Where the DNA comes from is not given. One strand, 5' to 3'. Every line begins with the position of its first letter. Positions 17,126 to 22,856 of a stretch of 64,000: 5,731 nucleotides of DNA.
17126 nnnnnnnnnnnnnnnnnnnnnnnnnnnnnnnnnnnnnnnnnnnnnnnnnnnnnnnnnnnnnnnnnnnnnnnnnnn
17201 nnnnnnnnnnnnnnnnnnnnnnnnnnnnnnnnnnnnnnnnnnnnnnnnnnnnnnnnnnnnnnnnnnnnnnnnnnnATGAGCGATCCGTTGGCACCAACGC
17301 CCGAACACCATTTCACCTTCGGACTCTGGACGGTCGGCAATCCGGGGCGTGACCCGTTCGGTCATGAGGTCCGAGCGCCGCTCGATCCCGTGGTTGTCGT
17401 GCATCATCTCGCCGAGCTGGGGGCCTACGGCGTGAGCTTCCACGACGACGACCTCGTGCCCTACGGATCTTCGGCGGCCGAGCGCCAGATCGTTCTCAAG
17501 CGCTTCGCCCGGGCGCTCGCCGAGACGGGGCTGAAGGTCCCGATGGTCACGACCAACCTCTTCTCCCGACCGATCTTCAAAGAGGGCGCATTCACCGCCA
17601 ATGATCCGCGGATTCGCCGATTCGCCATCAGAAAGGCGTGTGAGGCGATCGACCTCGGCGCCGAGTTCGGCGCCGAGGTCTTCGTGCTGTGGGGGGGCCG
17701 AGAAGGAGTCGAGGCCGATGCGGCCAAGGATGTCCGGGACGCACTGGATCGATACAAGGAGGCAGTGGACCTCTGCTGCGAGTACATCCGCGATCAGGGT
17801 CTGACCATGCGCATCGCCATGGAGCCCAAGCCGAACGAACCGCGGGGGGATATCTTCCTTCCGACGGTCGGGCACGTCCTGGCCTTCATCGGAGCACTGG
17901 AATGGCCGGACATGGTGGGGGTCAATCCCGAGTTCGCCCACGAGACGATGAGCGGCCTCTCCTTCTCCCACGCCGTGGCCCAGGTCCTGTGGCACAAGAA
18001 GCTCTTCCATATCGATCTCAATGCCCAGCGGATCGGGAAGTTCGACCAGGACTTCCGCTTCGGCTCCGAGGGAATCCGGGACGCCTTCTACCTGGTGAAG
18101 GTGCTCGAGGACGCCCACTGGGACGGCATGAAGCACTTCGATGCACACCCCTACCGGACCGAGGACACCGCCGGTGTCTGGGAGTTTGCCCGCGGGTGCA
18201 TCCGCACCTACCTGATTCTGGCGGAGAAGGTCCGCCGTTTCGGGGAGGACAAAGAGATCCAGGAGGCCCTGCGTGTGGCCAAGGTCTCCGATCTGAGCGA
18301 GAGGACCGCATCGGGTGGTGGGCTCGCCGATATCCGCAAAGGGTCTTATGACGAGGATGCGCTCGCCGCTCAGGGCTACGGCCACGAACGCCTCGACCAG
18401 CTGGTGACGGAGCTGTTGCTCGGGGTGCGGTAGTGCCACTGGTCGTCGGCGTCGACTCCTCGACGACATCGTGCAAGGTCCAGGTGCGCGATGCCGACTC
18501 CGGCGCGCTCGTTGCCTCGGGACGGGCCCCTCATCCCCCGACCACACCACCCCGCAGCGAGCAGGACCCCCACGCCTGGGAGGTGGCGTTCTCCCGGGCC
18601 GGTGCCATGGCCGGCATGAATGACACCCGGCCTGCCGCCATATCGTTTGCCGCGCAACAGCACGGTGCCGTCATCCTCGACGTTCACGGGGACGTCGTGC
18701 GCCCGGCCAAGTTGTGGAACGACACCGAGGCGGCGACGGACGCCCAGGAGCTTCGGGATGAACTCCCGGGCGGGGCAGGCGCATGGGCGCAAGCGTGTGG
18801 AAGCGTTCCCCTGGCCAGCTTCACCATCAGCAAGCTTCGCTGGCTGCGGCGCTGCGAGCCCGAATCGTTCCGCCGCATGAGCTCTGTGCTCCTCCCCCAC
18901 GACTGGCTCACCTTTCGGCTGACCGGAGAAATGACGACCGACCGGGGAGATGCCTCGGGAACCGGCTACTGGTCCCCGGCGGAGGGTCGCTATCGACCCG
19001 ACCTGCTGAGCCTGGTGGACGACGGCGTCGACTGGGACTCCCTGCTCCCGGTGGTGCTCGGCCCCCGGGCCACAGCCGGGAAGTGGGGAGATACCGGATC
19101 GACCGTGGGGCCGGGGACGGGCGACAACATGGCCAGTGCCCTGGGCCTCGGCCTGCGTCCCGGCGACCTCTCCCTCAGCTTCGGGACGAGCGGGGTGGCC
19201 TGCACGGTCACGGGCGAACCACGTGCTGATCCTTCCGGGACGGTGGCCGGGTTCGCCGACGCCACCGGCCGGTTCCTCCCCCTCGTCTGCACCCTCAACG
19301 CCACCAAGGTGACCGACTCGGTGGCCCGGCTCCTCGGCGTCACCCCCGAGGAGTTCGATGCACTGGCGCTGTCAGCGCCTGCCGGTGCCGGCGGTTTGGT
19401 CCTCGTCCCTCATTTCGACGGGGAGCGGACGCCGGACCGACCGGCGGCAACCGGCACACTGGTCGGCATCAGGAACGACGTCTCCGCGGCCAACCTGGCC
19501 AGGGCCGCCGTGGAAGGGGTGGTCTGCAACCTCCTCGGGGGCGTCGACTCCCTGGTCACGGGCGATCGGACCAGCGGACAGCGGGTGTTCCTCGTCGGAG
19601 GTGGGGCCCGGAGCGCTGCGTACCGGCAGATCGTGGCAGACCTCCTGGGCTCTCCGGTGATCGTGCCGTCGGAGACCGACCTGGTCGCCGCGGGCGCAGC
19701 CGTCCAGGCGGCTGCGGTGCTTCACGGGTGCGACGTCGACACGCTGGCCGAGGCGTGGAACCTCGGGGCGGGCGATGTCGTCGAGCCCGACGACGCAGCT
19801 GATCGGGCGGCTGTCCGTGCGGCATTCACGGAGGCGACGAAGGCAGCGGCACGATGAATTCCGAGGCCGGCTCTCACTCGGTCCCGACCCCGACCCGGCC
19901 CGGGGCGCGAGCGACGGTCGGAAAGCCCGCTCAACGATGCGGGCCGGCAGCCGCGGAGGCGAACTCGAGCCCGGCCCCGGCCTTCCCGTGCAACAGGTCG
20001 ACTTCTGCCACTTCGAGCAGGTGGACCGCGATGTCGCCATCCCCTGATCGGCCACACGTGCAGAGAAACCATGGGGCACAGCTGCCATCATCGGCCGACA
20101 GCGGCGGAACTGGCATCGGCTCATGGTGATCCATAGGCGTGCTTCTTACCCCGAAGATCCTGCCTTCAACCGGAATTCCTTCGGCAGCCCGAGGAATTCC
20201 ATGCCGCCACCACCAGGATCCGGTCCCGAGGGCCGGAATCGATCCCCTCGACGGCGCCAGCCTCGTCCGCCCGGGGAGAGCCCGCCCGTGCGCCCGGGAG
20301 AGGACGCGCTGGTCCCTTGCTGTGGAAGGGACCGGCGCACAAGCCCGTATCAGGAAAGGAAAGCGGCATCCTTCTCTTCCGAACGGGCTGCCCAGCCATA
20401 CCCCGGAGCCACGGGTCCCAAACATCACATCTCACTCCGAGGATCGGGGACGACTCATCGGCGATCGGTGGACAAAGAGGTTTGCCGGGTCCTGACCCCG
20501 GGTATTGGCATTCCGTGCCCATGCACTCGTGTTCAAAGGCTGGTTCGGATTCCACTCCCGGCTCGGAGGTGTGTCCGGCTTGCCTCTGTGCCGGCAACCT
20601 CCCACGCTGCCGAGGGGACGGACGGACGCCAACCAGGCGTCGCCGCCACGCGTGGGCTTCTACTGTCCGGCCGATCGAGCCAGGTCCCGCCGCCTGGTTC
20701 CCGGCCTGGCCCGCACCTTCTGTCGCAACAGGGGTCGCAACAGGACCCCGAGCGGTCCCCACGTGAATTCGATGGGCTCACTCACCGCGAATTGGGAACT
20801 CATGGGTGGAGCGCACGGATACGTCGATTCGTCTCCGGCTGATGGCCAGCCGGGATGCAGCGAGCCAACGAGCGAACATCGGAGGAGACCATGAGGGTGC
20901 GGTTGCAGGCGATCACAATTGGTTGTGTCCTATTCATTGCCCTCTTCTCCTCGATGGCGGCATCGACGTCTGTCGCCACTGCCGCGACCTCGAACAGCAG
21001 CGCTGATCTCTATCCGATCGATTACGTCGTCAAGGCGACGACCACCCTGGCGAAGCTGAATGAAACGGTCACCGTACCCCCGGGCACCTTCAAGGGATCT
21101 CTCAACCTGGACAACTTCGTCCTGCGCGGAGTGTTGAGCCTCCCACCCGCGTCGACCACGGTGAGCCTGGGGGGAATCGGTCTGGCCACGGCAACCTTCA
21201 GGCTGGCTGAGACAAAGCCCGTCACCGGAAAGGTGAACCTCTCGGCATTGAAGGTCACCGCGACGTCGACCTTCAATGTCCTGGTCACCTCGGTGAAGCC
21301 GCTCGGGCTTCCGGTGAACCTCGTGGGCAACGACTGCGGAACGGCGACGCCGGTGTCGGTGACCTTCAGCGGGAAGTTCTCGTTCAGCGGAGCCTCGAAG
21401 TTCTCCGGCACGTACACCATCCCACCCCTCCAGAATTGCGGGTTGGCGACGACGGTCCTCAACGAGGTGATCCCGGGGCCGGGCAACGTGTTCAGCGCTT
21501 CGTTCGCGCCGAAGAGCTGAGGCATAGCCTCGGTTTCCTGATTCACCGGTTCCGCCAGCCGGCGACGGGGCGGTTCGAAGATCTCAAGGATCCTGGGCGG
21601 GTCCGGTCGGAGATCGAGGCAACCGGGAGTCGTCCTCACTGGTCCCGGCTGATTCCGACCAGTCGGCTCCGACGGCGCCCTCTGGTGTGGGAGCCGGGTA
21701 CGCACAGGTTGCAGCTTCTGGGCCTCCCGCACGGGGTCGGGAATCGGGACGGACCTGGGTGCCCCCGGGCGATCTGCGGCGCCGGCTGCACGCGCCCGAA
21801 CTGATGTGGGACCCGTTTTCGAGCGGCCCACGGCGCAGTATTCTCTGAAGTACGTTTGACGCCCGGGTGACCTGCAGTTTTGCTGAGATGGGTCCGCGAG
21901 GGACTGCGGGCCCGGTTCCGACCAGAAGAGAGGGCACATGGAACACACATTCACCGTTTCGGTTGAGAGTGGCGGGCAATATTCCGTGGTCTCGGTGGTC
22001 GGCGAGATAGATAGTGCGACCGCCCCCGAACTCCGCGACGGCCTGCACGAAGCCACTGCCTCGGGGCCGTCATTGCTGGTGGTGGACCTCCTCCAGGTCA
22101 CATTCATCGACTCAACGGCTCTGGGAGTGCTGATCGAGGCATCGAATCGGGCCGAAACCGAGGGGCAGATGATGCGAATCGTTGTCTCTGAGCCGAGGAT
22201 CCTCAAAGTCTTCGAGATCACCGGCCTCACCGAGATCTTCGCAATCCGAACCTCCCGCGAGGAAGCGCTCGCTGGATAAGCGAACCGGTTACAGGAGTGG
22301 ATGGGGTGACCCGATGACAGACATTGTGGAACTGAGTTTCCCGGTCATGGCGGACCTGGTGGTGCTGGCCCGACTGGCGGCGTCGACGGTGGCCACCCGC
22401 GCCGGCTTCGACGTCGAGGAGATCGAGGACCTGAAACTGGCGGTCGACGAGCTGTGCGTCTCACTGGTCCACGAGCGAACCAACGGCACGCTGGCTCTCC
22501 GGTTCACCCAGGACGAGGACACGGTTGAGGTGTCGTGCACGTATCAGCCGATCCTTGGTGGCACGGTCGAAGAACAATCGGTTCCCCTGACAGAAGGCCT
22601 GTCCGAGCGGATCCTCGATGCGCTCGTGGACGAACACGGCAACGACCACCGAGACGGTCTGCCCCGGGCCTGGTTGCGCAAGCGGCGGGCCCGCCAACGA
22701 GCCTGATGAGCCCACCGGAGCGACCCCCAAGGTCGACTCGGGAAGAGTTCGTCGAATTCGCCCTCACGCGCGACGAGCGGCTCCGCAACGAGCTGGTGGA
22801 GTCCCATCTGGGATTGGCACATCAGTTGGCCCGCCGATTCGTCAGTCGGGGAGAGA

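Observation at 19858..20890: About 1 kb without a credible ORF but packed with perfect nested stems: candidate large structured RNA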

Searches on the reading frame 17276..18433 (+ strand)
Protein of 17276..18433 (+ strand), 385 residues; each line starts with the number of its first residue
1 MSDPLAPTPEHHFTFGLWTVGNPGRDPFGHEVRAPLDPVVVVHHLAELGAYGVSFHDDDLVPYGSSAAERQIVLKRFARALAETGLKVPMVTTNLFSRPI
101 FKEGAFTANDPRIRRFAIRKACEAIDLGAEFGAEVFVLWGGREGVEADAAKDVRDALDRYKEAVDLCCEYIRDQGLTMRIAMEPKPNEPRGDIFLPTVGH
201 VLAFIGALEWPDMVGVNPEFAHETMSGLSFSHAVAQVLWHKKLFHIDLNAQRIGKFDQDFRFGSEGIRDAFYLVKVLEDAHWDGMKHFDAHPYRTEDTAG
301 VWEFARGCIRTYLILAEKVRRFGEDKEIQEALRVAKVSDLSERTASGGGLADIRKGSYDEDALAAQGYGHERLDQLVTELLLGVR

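Call 39: search_protein_families(library=pfam, proteins=[window:17276-18433:+], max_evalue=0.001)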
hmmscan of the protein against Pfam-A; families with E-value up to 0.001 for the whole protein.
window:17276-18433:+ (385 aa): 1 family
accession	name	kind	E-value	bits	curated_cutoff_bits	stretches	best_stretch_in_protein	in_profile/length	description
PF01261.30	AP_endonuc_2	-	2.6e-25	90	31.1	1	44-292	3-231/249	Xylose isomerase-like TIM barrel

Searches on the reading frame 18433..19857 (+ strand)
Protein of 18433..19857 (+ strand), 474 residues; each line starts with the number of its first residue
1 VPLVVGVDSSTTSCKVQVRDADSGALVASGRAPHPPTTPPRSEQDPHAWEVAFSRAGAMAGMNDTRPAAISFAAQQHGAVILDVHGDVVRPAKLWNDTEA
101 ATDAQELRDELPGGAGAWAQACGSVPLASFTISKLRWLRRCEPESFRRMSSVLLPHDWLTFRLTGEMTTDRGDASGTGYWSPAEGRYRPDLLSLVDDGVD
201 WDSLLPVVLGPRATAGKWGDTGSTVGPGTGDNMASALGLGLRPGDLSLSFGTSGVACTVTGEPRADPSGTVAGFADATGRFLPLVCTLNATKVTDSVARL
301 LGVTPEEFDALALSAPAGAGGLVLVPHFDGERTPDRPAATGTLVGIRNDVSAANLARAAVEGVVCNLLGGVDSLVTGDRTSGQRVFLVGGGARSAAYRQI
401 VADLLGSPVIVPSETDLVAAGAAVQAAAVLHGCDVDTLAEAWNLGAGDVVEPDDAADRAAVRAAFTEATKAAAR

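Call 39: search_protein_families(library=pfam, proteins=[window:18433-19857:+], max_evalue=0.001)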
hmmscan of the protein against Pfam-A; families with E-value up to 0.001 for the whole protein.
window:18433-19857:+ (474 aa): 2 families
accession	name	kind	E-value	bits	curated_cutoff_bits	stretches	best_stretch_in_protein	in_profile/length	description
PF00370.27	FGGY_N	-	4.9e-31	108.6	28.8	1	4-215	2-213/245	FGGY family of carbohydrate kinases, N-terminal domain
PF02782.22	FGGY_C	-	1.8e-24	87.1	27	1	247-428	2-196/198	FGGY family of carbohydrate kinases, C-terminal domain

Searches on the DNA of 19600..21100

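Call 4: search_rna_families(source=window, start=19600, end=21100, threshold=evalue, max_evalue=10)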
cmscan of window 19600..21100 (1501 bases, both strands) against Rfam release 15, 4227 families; matches with E-value up to 10: 6.
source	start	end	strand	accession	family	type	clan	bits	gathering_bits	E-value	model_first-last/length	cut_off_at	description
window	20953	20990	+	RF02468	Ms_IGR-4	Gene; sRNA;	-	18.4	55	3.9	1-38/38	no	Mycobacterium sRNA Ms_IGR-4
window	20049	20097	-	RF00159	snoZ168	Gene; snRNA; snoRNA; CD-box;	-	18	36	1.7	1-82/82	no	Small nucleolar RNA Z168/Z174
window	20346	20444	-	RF02479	GlsR13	Gene; snRNA; snoRNA; CD-box;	-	16.8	100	1.2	1-100/100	no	Small nucleolar RNA GlsR13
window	20094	20259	-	RF02880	MH_s15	Gene; sRNA;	-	16.3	123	0.21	1-277/277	no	Mesorhizobail RNA 15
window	20363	20488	-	RF01955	NEAT1_1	Gene; lncRNA;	-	14.8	50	7.2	1-122/122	no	Nuclear enriched abundant transcript 1 conserved region 1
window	20312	20366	+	RF02213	ZFAT-AS1_3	Gene; lncRNA;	-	14.3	70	3.3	1-80/80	no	ZFAT antisense RNA 1 conserved region 3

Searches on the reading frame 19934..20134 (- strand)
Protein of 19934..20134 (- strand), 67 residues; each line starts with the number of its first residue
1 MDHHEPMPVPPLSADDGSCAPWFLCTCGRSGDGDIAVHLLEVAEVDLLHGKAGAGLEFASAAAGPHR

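Call 18: search_protein_families(library=pfam, proteins=[window:19934-20134:-], max_evalue=1)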
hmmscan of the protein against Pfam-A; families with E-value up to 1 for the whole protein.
seq(67 aa): 0 families

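Call 21: find_homologous_proteins(query=window:19934-20134:-, max_evalue=0.01)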
Query seq(67 aa) (67 aa): 2 proteins with E <= 0.01 among 2 candidates.
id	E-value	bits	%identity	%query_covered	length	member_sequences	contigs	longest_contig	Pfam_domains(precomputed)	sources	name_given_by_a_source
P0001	1.2e-25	106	74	97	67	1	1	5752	-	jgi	jgi:hypothetical protein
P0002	3.6e-20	89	71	85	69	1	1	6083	-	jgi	jgi:hypothetical protein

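Call 54: find_related_loci(query=window:19934-20134:-, collection=genome_contigs, flank=1500)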
Query seq(67 aa) (67 aa) in genome_contigs; peptide patterns used: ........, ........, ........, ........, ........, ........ (x = any residue, [..] = any of these).
599 stretches matched a pattern (row limit reached: there are more); 1 encode a relative of the query (tblastn E <= 1e-3); 1 distinct loci.
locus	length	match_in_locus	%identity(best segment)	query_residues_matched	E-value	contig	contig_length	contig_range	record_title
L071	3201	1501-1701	94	1-67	1e-40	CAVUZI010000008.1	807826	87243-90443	MAG: uncultured Acidimicrobiaceae bacterium isolate MFD05512.bin.2.105 genome assembly, contig: contig_12799, whole geno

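Call 68: search_protein_families(library=ncbifam, proteins=[window:19934-20134:-], max_evalue=1)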
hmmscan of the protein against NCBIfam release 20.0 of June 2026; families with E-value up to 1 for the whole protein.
seq(67 aa): 0 families

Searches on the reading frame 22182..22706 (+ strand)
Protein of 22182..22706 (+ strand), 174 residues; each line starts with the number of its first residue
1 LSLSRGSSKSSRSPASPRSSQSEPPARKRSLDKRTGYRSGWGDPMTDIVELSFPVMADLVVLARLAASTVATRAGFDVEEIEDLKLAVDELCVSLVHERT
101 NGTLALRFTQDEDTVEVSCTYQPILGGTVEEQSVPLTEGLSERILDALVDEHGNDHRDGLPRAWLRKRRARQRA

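Call 39: search_protein_families(library=pfam, proteins=[window:22182-22706:+], max_evalue=0.001)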
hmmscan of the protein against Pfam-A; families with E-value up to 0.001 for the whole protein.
window:22182-22706:+ (174 aa): 1 family
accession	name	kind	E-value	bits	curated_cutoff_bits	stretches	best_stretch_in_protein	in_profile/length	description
PF13581.12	HATPase_c_2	-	5.8e-06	26.8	27.4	1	57-120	5-72/127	Histidine kinase-like ATPase domain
